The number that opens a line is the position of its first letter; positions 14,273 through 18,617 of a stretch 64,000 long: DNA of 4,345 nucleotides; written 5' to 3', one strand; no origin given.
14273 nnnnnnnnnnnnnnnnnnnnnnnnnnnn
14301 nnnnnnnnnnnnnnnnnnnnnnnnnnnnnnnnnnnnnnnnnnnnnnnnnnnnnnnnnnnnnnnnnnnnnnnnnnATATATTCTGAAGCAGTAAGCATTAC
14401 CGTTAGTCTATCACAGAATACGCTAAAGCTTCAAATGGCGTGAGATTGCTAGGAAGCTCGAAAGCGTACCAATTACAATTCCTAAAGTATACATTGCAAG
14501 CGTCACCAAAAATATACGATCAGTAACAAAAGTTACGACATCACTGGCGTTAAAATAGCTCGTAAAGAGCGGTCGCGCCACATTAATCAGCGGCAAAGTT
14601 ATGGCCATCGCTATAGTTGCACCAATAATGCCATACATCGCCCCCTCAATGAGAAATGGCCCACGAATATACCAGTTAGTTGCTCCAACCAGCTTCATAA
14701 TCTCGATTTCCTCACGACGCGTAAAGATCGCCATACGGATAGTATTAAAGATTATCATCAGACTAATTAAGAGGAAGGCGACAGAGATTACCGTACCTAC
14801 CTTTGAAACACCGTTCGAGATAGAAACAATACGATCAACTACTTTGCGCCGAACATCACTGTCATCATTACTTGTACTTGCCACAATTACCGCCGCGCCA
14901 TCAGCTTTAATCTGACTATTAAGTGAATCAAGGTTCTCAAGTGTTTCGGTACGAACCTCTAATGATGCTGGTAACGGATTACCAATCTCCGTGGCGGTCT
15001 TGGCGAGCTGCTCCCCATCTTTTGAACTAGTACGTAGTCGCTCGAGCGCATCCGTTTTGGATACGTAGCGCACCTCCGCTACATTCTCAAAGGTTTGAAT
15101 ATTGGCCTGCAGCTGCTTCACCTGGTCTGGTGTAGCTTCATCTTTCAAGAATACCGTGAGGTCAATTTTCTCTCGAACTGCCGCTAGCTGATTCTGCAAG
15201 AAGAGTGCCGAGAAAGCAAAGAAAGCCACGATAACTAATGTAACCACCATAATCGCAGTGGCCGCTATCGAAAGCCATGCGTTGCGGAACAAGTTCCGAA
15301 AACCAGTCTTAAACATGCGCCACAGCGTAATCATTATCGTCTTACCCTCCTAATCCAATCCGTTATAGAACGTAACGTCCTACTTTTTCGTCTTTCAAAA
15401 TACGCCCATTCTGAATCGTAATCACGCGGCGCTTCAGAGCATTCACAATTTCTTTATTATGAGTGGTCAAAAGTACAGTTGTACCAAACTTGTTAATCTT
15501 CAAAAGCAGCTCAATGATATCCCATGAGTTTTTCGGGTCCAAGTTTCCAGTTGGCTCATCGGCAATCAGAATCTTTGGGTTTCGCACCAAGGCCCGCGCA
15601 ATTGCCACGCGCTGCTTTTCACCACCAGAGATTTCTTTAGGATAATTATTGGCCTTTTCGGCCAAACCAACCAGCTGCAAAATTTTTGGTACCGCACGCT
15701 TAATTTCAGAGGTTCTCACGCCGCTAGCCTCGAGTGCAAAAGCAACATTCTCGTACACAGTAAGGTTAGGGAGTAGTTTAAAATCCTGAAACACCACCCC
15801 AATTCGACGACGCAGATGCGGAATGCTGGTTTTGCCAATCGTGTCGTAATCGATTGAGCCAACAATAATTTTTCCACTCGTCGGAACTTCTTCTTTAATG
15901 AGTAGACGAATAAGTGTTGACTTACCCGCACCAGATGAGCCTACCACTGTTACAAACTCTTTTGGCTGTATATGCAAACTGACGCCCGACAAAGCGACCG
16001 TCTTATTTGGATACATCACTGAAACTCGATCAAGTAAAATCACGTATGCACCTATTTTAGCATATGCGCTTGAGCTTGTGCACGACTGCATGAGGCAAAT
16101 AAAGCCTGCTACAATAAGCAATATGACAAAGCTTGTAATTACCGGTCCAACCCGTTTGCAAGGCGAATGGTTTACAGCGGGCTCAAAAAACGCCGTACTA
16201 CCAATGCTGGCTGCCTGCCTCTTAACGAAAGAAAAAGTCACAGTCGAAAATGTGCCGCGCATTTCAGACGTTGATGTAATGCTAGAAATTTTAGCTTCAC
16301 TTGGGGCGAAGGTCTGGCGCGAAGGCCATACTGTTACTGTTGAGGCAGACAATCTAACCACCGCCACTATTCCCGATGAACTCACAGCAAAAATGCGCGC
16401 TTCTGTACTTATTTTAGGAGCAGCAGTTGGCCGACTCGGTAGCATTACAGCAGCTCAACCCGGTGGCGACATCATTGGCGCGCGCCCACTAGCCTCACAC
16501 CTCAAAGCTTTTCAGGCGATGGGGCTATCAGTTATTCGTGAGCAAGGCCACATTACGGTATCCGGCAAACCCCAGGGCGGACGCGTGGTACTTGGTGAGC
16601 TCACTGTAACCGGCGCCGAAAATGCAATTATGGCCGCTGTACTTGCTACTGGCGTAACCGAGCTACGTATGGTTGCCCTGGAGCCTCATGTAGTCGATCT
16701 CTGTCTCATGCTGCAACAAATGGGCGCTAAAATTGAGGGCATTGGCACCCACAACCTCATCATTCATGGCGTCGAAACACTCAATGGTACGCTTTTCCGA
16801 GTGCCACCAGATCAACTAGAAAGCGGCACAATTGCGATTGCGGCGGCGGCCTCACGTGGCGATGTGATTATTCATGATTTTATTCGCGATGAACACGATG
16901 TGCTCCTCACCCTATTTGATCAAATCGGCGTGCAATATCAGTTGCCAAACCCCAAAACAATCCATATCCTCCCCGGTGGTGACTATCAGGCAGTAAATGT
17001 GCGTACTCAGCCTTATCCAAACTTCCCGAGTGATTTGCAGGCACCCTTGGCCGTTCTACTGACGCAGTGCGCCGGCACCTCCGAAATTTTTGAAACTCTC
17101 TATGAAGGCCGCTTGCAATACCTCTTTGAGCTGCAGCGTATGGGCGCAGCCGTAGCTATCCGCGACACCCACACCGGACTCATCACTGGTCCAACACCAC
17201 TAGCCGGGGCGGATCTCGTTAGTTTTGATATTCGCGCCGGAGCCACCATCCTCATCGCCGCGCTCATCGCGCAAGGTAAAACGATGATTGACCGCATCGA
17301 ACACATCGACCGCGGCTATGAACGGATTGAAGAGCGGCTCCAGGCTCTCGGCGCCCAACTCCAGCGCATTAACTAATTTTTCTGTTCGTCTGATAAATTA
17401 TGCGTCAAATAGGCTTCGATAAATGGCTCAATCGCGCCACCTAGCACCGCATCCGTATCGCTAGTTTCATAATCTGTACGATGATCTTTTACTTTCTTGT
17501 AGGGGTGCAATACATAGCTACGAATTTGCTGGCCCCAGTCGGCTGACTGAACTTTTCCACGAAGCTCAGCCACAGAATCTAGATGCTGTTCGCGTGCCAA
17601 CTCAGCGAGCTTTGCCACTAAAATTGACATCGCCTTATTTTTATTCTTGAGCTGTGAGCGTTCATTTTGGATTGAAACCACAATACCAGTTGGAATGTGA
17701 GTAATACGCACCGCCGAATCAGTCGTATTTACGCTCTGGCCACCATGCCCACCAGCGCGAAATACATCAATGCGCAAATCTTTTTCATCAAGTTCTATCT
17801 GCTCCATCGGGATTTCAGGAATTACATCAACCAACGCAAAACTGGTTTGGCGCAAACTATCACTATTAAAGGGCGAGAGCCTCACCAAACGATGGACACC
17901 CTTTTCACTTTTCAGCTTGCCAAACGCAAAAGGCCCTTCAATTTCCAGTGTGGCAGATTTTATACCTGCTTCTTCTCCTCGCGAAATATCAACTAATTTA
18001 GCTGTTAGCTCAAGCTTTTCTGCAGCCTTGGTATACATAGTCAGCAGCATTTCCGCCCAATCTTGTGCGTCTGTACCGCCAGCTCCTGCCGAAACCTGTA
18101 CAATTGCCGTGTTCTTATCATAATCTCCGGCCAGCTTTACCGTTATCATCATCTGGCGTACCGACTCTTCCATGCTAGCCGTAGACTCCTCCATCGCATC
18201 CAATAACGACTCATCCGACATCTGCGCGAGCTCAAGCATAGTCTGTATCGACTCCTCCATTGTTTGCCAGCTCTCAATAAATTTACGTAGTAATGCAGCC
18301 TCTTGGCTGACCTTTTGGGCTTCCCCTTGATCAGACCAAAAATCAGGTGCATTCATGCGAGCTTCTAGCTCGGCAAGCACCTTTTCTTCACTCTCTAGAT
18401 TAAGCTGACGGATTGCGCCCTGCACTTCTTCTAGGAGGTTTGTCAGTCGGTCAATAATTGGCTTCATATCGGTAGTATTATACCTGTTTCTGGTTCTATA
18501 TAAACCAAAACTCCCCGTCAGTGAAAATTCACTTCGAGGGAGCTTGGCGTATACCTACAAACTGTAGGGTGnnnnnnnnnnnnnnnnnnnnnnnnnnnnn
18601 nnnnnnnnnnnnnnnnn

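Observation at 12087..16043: An ftsE-ftsX operon directly followed by two tandem coiled-coil plus CHAP hydrolase paralogs (PcsB-like)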

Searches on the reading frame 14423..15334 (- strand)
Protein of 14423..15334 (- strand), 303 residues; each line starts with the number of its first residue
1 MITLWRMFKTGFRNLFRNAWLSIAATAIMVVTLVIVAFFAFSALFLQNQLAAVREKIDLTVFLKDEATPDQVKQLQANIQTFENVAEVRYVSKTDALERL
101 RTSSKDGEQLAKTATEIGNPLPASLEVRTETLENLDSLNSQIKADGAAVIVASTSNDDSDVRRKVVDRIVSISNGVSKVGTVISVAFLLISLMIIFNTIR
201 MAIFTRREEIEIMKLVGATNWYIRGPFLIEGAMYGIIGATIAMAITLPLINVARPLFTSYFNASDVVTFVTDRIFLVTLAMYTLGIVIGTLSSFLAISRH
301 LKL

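Call 3: search_protein_families(library=pfam, proteins=[window:14423-15334:-], max_evalue=0.01)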
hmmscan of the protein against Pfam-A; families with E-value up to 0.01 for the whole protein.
window:14423-15334:- (303 aa): 2 families
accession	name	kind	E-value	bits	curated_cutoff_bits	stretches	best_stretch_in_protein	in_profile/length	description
PF18075.7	FtsX_ECD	-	2.8e-19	69.9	23.5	1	59-143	3-88/96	FtsX extracellular domain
PF02687.27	FtsX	-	5.1e-16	59.3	25.5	1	182-302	2-117/120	FtsX-like permease C-terminal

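Call 4: search_protein_families(library=ncbifam, proteins=[window:14423-15334:-], max_evalue=0.01)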
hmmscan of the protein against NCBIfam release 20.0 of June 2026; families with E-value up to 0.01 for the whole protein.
window:14423-15334:- (303 aa): 7 families
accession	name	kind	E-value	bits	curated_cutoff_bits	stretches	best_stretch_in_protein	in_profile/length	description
NF038347.1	FtsX_Gpos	exception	6e-69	232.6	225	1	3-302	3-296/296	permease-like cell division protein FtsX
TIGR00439.2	FtsX_Gneg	equivalog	3e-58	197.4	255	1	6-302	3-292/292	permease-like cell division protein FtsX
NF038346.1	FtsX_actino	exception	1.1e-39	136.7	250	1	12-302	9-307/308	permease-like cell division protein FtsX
TIGR02212.1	lolCE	equivalog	5.1e-06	25.7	362.45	1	181-253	267-342/411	lipoprotein-releasing ABC transporter permease subunit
TIGR02213.1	lolE_release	exception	0.0014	17.5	540.35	1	181-246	267-335/411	lipoprotein-releasing ABC transporter permease subunit LolE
NF008357.0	PRK11146.1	exception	0.0029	16.5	439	1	182-246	271-338/414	lipoprotein-releasing ABC transporter permease subunit LolE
NF041854.1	ABC_perm_YbbP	equivalog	0.0099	13.8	999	1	165-242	672-749/806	putative ABC transporter permease subunit YbbP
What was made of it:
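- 14423..15334 (-): ftsX, the membrane subunit with an extracellular domain (303 aa). Calls 3 and 4: FtsX_ECD E 2.8e-19 (residues 59-143), FtsX permease E 5e-16, NF038347 232.6 bits (cut-off 225).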

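Call 35: search_solved_structures(query=window:14423-15334:-, max_evalue=0.001, show_alignments=2)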
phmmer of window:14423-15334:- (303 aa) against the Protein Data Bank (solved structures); distinct sequences matched with E-value up to 0.001: 6.
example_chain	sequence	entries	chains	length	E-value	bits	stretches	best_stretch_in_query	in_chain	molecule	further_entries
8i6o_A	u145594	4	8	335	3.2e-19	72.9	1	12-302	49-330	Cell division protein FtsX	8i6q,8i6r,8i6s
8ymc_C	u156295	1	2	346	1.1e-18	71.1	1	32-301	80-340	Cell division protein FtsX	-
8hd0_C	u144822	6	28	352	1.2e-18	71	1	32-301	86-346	Cell division protein FtsX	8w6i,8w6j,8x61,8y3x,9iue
8tzj_C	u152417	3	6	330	2.1e-17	66.9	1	6-302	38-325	Cell division protein FtsX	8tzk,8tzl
8idb_C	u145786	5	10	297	4.2e-17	65.9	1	10-299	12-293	Cell division protein FtsX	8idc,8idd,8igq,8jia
9o9x_C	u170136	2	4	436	6.4e-10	42.4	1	131-266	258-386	ABC transporter permease YtrF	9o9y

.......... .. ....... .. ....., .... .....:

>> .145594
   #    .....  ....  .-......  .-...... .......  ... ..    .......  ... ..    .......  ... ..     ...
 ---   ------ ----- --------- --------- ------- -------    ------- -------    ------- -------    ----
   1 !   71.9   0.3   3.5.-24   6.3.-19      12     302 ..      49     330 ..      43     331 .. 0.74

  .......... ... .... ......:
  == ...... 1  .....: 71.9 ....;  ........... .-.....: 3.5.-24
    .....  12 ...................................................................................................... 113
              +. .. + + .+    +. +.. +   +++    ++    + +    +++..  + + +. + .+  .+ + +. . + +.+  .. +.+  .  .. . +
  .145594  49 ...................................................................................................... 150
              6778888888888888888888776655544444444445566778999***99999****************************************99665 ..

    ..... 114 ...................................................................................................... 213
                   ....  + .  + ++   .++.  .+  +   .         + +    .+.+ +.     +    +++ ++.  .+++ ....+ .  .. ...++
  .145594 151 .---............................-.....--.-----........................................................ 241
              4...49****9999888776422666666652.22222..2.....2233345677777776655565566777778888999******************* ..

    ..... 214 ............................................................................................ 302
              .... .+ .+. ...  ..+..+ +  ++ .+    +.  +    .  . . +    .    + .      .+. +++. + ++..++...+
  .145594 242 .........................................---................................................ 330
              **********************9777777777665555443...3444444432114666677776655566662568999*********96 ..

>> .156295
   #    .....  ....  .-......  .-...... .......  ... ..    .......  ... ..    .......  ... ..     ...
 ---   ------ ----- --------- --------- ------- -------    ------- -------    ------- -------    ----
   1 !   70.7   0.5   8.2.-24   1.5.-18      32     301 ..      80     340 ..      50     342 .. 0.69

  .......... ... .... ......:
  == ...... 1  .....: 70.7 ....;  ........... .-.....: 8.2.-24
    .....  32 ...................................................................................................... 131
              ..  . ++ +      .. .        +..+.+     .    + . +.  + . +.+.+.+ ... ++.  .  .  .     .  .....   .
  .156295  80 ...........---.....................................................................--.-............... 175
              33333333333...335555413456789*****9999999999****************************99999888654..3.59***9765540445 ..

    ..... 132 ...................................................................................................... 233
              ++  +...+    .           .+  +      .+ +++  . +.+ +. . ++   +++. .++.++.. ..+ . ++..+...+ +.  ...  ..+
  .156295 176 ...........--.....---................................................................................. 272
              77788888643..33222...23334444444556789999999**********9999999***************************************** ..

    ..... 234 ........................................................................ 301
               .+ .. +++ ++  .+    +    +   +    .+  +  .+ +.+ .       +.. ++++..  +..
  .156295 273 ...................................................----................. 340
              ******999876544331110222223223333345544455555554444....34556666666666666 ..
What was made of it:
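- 14423..15334 (-): Call 35: full-length matches to solved FtsX chains 8i6o, 8hd0, 8tzj and 8idb.
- On FtsEX division ABC complex: Full-length matches to solved FtsX chains (call 35).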

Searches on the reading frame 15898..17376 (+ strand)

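Call 3: search_protein_families(library=pfam, proteins=[window:15898-17376:+], max_evalue=0.01)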
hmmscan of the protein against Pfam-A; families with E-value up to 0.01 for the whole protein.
window:15898-17376:+ (492 aa): 1 family
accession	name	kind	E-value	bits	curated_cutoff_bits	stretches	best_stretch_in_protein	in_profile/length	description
PF00275.25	EPSP_synthase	-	1.2e-72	245.4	22.8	1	82-481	2-417/417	EPSP synthase (3-phosphoshikimate 1-carboxyvinyltransferase)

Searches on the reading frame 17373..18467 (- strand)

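Call 3: search_protein_families(library=pfam, proteins=[window:17373-18467:-], max_evalue=0.01)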
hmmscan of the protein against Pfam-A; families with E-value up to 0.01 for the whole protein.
window:17373-18467:- (364 aa): 3 families
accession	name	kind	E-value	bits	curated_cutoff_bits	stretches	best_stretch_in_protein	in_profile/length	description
PF03462.23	PCRF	-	1.4e-47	162.5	24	1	29-213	3-194/194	PCRF domain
PF00472.26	RF-1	-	2.2e-39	134.4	35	1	223-330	4-116/116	RF-1 domain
PF16326.10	ABC_tran_CTD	-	0.0019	18.8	32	1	25-63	18-56/69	ABC transporter C-terminal domain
